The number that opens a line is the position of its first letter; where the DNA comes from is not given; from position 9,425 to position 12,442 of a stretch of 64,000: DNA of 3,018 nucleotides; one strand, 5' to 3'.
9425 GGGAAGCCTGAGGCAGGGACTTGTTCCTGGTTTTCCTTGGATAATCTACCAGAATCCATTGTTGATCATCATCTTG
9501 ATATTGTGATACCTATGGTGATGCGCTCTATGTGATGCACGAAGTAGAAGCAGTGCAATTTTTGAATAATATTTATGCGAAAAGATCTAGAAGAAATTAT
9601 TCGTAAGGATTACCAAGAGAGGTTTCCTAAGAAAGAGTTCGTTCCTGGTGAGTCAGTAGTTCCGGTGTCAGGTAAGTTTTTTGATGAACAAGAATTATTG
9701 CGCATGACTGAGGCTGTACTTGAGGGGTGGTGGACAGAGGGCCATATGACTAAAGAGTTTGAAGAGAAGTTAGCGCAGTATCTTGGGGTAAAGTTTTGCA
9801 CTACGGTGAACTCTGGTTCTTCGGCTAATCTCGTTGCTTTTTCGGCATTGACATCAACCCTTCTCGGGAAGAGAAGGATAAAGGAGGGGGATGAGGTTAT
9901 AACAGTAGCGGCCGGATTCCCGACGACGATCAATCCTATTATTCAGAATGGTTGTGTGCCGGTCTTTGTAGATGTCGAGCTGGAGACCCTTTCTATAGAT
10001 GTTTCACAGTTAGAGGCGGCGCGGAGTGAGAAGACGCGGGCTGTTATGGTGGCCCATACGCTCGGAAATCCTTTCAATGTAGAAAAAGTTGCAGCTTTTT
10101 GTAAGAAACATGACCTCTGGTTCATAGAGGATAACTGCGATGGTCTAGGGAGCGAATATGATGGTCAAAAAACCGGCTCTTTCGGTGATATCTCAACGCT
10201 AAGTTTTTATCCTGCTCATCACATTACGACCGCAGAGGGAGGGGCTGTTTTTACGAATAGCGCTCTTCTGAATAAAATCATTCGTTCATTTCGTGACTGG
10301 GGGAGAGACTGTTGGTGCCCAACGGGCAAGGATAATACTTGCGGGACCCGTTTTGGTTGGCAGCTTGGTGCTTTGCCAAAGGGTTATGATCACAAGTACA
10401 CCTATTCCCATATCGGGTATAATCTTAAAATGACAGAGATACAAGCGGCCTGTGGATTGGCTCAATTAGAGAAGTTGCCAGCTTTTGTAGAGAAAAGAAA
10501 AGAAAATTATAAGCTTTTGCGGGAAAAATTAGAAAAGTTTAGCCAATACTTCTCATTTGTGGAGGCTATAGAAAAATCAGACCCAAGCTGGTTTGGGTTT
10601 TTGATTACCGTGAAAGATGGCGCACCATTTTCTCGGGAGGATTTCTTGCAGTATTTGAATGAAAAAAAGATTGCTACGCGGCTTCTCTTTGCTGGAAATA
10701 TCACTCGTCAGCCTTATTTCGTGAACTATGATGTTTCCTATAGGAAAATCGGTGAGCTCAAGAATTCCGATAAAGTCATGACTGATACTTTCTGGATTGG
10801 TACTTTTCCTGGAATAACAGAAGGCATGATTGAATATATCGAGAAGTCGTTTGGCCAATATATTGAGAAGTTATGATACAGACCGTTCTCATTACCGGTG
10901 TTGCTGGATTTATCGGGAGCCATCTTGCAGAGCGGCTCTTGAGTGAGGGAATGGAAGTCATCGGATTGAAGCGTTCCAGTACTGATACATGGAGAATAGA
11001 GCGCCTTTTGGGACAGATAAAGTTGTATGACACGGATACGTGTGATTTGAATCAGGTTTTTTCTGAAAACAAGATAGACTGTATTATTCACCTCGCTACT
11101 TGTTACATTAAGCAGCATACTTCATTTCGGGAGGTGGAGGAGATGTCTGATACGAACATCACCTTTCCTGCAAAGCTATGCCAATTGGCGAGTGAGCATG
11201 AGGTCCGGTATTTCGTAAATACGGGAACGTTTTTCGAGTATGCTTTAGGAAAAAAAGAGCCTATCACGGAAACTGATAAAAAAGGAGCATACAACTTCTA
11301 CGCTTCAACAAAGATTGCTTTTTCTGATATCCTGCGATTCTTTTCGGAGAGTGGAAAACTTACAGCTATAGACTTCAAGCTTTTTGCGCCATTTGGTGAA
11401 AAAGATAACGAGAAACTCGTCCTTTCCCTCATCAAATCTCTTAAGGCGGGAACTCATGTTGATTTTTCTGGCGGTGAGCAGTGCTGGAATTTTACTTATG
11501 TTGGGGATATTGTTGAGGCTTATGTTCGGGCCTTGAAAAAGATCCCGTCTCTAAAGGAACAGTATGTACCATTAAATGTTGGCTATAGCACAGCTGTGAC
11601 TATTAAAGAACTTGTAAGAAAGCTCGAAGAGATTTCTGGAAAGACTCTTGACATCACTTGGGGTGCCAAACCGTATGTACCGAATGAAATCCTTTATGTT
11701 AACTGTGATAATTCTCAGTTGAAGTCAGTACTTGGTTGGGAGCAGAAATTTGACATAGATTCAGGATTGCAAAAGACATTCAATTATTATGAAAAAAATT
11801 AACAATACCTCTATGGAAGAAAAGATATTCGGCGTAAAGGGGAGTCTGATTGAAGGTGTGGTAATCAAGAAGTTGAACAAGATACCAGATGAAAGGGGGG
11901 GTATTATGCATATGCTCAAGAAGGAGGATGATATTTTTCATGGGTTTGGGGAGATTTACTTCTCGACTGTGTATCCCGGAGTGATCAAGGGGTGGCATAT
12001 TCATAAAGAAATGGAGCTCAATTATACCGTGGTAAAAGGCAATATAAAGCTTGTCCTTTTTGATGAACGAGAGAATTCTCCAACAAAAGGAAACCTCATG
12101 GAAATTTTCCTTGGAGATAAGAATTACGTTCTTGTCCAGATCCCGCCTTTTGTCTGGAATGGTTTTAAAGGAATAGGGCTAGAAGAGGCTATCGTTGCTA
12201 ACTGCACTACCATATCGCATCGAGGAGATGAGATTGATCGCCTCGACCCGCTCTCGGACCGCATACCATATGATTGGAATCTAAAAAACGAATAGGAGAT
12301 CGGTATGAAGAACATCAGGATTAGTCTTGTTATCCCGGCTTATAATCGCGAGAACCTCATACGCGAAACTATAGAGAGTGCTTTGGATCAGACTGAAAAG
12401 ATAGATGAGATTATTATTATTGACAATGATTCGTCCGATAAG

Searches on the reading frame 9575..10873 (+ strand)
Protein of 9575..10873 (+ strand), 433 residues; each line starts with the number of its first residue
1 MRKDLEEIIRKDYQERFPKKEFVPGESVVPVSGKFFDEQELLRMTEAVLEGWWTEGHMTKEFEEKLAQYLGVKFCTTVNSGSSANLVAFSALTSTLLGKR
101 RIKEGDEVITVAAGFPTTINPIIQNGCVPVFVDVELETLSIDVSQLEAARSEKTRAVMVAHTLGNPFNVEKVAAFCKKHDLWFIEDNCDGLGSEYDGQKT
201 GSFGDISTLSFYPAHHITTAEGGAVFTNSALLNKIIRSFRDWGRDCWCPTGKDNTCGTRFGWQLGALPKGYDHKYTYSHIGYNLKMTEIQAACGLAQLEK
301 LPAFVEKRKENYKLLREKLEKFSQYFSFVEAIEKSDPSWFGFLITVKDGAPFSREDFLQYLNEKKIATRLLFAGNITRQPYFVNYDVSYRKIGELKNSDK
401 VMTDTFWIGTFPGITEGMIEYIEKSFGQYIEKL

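Call 33: search_protein_families(library=pfam, proteins=[window:9575-10873:+], max_evalue=0.00001)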
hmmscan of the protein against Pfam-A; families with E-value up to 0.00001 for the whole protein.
window:9575-10873:+ (433 aa): 2 families
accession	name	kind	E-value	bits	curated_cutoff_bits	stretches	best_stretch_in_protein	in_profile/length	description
PF01041.23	DegT_DnrJ_EryC1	-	1e-95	321.5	19.8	1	37-423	4-356/360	DegT/DnrJ/EryC1/StrS aminotransferase family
PF00266.25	Aminotran_5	-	2.9e-07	30.3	21.5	0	60-193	46-182/371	Aminotransferase class-V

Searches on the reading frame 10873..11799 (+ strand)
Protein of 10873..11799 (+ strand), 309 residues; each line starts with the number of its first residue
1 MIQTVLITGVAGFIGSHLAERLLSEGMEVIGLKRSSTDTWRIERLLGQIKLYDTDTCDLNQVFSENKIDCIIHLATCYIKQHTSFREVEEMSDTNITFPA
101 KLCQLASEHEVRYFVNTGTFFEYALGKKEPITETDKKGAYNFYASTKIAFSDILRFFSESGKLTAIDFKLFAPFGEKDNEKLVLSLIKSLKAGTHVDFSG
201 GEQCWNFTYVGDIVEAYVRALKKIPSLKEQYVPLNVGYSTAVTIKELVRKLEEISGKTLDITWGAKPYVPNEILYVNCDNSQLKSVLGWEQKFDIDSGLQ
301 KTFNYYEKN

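Call 33: search_protein_families(library=pfam, proteins=[window:10873-11799:+], max_evalue=0.00001)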
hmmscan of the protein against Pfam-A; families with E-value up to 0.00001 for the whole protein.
window:10873-11799:+ (309 aa): 4 families
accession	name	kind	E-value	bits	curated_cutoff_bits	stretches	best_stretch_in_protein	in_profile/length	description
PF01370.27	Epimerase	-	2e-38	132.6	20.9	1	5-226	1-230/240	NAD dependent epimerase/dehydratase family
PF16363.11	GDP_Man_Dehyd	-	8.2e-33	114.7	27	1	6-302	1-332/332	GDP-mannose 4,6 dehydratase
PF04321.23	RmlD_sub_bind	-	8.1e-11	42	27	1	4-149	2-131/287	RmlD substrate binding domain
PF01073.25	3Beta_HSD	-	8.7e-11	41.8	22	1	6-228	1-236/280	3-beta hydroxysteroid dehydrogenase/isomerase family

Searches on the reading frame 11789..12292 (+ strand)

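Call 34: search_protein_families(library=pfam, proteins=[window:11789-12292:+], max_evalue=0.00001)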
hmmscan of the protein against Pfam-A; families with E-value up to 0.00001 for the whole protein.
window:11789-12292:+ (168 aa): 2 families
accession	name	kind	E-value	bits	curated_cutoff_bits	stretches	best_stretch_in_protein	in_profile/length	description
PF00908.23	dTDP_sugar_isom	-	1.3e-10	41.7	27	1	21-146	4-136/168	dTDP-4-dehydrorhamnose 3,5-epimerase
PF14667.12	Polysacc_synt_C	-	4.1e-06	27.3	28.7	1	34-130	3-89/111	Polysaccharide biosynthesis C-terminal domain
